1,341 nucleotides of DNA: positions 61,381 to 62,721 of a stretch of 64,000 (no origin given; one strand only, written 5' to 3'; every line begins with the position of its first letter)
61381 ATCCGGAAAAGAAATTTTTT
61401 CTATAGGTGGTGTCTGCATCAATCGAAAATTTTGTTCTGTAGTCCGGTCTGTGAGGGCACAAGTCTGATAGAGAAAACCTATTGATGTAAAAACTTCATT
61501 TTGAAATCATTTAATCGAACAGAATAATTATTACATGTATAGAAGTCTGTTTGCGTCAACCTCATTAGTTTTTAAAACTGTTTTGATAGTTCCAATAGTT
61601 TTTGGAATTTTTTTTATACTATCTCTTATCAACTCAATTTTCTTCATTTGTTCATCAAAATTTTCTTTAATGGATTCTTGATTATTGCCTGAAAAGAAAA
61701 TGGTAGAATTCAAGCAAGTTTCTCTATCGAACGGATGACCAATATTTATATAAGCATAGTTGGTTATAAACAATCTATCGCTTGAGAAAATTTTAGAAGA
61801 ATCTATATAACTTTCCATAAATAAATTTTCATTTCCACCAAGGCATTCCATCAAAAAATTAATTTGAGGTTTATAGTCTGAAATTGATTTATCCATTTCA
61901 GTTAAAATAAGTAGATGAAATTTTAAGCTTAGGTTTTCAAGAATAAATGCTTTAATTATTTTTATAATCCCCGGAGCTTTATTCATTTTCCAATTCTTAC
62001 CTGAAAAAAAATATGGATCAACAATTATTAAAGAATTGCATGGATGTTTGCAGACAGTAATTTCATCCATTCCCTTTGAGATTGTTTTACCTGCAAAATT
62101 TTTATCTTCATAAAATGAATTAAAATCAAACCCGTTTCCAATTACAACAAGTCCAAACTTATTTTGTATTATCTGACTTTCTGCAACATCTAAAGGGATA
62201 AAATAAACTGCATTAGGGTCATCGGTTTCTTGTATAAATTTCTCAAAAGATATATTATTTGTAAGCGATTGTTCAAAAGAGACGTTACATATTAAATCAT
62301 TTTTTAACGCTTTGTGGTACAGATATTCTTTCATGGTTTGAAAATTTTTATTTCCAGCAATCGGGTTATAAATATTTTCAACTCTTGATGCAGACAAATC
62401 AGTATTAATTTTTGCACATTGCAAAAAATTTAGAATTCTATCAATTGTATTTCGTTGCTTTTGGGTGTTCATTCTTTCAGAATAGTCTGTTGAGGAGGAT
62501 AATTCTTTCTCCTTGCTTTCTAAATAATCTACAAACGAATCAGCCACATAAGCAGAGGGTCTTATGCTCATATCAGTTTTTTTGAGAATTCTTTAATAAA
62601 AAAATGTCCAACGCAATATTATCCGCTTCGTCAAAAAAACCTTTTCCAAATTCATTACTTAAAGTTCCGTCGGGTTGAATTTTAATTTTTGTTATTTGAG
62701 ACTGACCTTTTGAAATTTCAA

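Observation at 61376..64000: AT-rich two-gene cassette: P-loop-less ABC/AAA_21-like ATPase + unknown 346-aa partner (candidate undescribed defense or abortive-infection-like module)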

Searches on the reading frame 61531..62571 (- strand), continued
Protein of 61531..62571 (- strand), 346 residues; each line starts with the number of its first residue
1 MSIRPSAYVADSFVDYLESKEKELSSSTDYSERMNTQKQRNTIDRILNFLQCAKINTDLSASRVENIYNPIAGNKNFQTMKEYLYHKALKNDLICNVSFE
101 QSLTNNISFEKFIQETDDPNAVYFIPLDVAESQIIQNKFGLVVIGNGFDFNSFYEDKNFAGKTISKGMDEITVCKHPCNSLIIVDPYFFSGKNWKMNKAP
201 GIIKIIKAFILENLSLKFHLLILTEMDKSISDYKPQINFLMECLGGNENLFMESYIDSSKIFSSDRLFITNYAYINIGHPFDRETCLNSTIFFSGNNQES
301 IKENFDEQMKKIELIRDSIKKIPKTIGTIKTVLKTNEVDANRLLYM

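Call 53: search_protein_families(library=pfam, proteins=[L008:2835-3836:+, L008:3882-6005:+, L008:1423-2769:-, L008:7306-8262:-, L011:2678-3559:+, L011:779-2665:+, L011:7341-9701:+, L012:2436-3449:+, L012:7039-9102:+, L010:3130-3876:-], max_evalue=0.001)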
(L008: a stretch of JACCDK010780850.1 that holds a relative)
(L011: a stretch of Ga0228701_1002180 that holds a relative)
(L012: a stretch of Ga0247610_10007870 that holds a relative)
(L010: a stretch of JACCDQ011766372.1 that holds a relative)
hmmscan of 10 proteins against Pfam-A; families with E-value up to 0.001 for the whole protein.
L008:2835-3836:+ (333 aa): 2 families
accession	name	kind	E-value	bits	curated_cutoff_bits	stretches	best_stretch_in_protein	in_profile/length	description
PF13280.12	WYL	-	1.3e-08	35.2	21.8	1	151-218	2-69/70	WYL domain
PF25583.1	WCX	-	1.8e-07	31.9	23.9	1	251-326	3-74/76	WCX domain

L008:3882-6005:+ (707 aa): 5 families
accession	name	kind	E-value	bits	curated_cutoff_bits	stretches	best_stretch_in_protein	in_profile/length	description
PF13175.12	AAA_15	-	2.7e-22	80.4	32.1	1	7-628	9-374/374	AAA ATPase domain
PF13304.12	AAA_21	-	3.2e-19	70.6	27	1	445-628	143-303/304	AAA domain, putative AbiEii toxin, Type IV TA system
PF12476.13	DUF3696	-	2.7e-09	37.6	22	1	642-693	1-47/52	Protein of unknown function (DUF3696)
PF13555.12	AAA_29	-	2.2e-05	24.5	27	1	9-44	9-45/61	P-loop containing region of AAA domain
PF02463.25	SMC_N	-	0.00052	19.9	40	0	4-634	5-208/220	RecF/RecN/SMC N terminal domain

L008:1423-2769:- (448 aa): 10 families
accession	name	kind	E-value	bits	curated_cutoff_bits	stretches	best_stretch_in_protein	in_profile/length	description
PF13245.12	AAA_19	-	5.2e-21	75.7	25.1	1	31-175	5-132/134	AAA domain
PF13604.12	AAA_30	-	3.9e-17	63.1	27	1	33-175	13-131/191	AAA domain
PF13538.12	UvrD_C_2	-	6.3e-11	42.4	27.4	1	405-447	2-51/52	UvrD-like helicase C-terminal domain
PF05970.20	PIF1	-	1.3e-08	35.2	25.9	1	18-180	4-160/223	PIF1-like helicase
PF00004.35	AAA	-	8.4e-06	26.7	21.2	1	41-167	2-106/131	ATPase family associated with various cellular activities (AAA)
PF04851.21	ResIII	-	0.00018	21.9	22.5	0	19-133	7-114/164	Type III restriction enzyme, res subunit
PF09848.15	SLFN-g3_helicase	-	0.00048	19.9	24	0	39-171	3-125/354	Schlafen group 3, DNA/RNA helicase domain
PF13401.12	AAA_22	-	0.00056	20.7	27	0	37-154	5-119/130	AAA domain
PF13086.12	AAA_11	-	0.00071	19.9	27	0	34-73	14-45/257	AAA domain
PF13191.12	AAA_16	-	0.00084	20.3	32.6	0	24-98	9-85/167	AAA ATPase domain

L008:7306-8262:- (318 aa): 1 family
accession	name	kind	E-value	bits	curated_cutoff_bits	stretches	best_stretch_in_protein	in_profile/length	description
PF08843.17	AbiEii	-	1.3e-30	107.6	22.5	1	41-295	2-223/238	Nucleotidyl transferase AbiEii toxin, Type IV TA system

L011:2678-3559:+ (293 aa): 0 families

L011:779-2665:+ (628 aa): 2 families
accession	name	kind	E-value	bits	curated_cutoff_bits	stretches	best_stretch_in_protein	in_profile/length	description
PF13091.12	PLDc_2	-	1.7e-23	83.3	27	1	15-138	1-131/132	PLD-like domain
PF07894.18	SACK1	-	2.2e-08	34.5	21.4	1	8-138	123-268/274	Scaffolding anchor of CK1 domain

L011:7341-9701:+ (786 aa): 1 family
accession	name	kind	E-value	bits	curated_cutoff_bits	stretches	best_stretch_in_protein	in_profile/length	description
PF00313.28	CSD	-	5.4e-07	29.8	27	1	11-77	3-63/66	'Cold-shock' DNA-binding domain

L012:2436-3449:+ (337 aa): 2 families
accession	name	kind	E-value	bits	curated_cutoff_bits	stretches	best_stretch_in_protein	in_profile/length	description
PF25583.1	WCX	-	7.5e-14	52.3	23.9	1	255-330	3-75/76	WCX domain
PF13280.12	WYL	-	2e-12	47.3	21.8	1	156-223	2-69/70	WYL domain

L012:7039-9102:+ (687 aa): 15 families
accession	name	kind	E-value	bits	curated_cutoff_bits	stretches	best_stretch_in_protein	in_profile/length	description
PF05970.20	PIF1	-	8.2e-37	127.4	25.9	1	12-211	5-217/223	PIF1-like helicase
PF13604.12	AAA_30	-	4e-16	59.8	27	1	12-156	5-136/191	AAA domain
PF13245.12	AAA_19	-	3.4e-13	50.4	25.1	1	13-151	1-133/134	AAA domain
PF13432.12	TPR_16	-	1.9e-06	28.6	32.7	1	520-569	8-58/65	Tetratricopeptide repeat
PF01443.25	Viral_helicase1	-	3.2e-06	27.6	21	0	28-112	2-72/228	Viral superfamily 1 RNA helicase core domain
PF02689.20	Herpes_Helicase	-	3.3e-06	25.8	27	0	352-412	720-782/808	Helicase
PF21530.3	Pif1_2B_dom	-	6.5e-06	26.2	23.9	1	275-310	11-47/47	DNA helicase Pif1, 2B domain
PF13401.12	AAA_22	-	8.6e-06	26.5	27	1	23-142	4-122/130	AAA domain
PF13086.12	AAA_11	-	2e-05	25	27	0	99-152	213-255/257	AAA domain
PF13479.12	AAA_24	-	0.00012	22.5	27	0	25-125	3-90/195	AAA domain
PF07719.23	TPR_2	-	0.00022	21.6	27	0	543-562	2-21/34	Tetratricopeptide repeat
PF12775.13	AAA_7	-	0.00026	21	25.8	1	9-53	18-63/181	P-loop containing dynein motor region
PF18335.7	SH3_13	-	0.00035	20.7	41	0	282-317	26-61/65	ATP-dependent RecD-like DNA helicase SH3 domain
PF00270.35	DEAD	-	0.00045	20.4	26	0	13-63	4-59/167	DEAD/DEAH box helicase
PF03266.21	NTPase_1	-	0.00061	20.1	23.9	0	27-51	2-26/168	NTPase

L010:3130-3876:- (248 aa): 0 families

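Call 78: find_related_loci(query=A4, collection=viral_contigs, flank=6000)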
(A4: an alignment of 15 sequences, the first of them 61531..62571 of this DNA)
Query A4 (346 aa) in viral_contigs; peptide patterns used: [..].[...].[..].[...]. (x = any residue, [..] = any of these).
141 stretches matched a pattern, but none encodes a relative of the query by tblastn (E <= 1e-3).

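Call 79: search_dna_similar(query=window:61531-62571:-, collection=plasmids, mode=protein, max_evalue=0.001, max_rows=15)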
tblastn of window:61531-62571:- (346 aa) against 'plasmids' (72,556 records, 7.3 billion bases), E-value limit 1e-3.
No match.

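Call 80: search_dna_similar(query=window:61531-62571:-, collection=phages, mode=protein, max_evalue=0.001, max_rows=15)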
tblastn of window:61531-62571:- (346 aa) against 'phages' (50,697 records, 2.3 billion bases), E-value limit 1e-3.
No match.

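Call 88: search_protein_families(library=phrogs, proteins=[window:61531-62571:-], max_evalue=0.001)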
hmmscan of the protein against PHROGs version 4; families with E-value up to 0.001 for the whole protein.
window:61531-62571:- (346 aa): 0 families

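Call 92: fold_search(model_id=the predicted structure, library=pdb)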
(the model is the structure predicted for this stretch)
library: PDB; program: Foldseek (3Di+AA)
matches with E <= 10: 475; with E <= 0.001: 1
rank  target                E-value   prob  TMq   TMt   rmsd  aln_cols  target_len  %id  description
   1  2ymb_D                7.0e-05  1.00  0.29  0.41  14.4       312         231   12  Structures of MITD1 (released 2012-10-24)
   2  1f0i                  1.6e-03  0.99  0.22  0.16   5.9       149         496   13  THE FIRST CRYSTAL STRUCTURE OF A PHOSPHOLIPASE D (released 2001-05-16)
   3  1v0t                  2.5e-03  0.99  0.23  0.17   5.4       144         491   14  Phospholipase D from Streptomyces sp. strain PMF soaked with the product glycerophosphate (released 2004-06-03)
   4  2ze4                  2.8e-03  0.99  0.29  0.22   6.7       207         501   12  Crystal structure of phospholipase D from streptomyces antibioticus (released 2007-12-25)
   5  1v0w                  3.6e-03  0.99  0.29  0.22   6.4       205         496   11  Phospholipase D from Streptomyces sp. strain PMF soaked with the substrate dibutyrylphosphatidylcholine. (released 2004-06-03)
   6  1v0r                  5.4e-03  0.98  0.22  0.16   5.9       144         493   14  Tungstate-inhibited phospholipase D from Streptomyces sp. strain PMF (released 2004-06-03)
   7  9fhk_B                7.7e-03  0.97  0.25  0.25   5.6       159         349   12  Structure of the F13 protein of Vaccinia virus (P21 crystal form) (released 2025-03-12)
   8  6u8z                  2.1e-02  0.82  0.20  0.13   7.4       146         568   12  Crystal Structure of Catalytic Domain of Human Phospholipase D1 (released 2020-03-18)
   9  9fj0                  2.2e-02  0.91  0.26  0.25   5.3       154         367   14  Structure of the F13 protein (mutant G277C) of Vaccinia virus (released 2025-03-12)
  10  6ohp_D                5.7e-02  0.60  0.21  0.13   6.8       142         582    8  Structure of compound 1 (halopemide) bound human Phospholipase D2 catalytic domain (released 2020-02-19)
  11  6ohr_B                7.2e-02  0.57  0.20  0.13   8.0       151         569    9  Structure of compound 5 bound human Phospholipase D1 catalytic domain (released 2020-02-19)
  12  6ohr_F                7.6e-02  0.47  0.23  0.17   9.3       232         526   10  Structure of compound 5 bound human Phospholipase D1 catalytic domain (released 2020-02-19)
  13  2w42_B                7.6e-02  0.12  0.16  0.14  18.2       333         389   10  THE STRUCTURE OF A PIWI PROTEIN FROM ARCHAEOGLOBUS FULGIDUS COMPLEXED WITH A 16NT DNA DUPLEX. (released 2008-12-09)
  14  6cau                  1.2e-01  0.07  0.15  0.17  17.9       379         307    7  UDP-N-acetylmuramate--alanine ligase from Acinetobacter baumannii AB5075-UW with AMPPNP (released 2018-03-07)
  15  9ij1_A                1.8e-01  0.11  0.17  0.09  18.9       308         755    8  Cryo-EM Structure of MILI-piRNA-target (22-nt, bilobed) (released 2024-11-13)
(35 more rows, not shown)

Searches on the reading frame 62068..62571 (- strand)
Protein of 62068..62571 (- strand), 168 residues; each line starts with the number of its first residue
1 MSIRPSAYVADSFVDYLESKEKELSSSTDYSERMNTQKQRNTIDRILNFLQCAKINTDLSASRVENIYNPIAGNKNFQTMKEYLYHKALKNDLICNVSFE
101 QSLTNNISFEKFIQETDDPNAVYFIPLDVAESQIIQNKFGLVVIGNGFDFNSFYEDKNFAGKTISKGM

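Call 69: predict_structure(alignment_id=A5)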
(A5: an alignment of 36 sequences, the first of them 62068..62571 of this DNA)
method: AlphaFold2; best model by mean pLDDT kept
length: 168 residues; sequences in the alignment: 36
mean_pLDDT: 87.5   pTM: 0.81
mean pLDDT of the five models: 87.5, 85.9, 85.2, 84.5, 84.4
residues with pLDDT >= 90: 114; 70-90: 39; 50-70: 7; < 50: 8
segments of 3 or more residues with pLDDT < 50: 160-166
pLDDT, mean of each block of 10 residues (from residue 1): 90 95 93 94 95 95 88 88 94 90 76 89 93 92 92 67 46
secondary structure, 60 per line:
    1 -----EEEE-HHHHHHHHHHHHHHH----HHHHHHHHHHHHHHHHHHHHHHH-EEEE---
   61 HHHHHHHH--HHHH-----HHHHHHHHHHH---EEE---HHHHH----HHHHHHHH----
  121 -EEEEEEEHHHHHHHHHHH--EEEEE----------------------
elements in order: E6-9 H11-25 H30-52 E54-57 H61-68 H71-74 H80-90 E94-96 H100-104 H109-116 E122-128 H129-139 E142-146
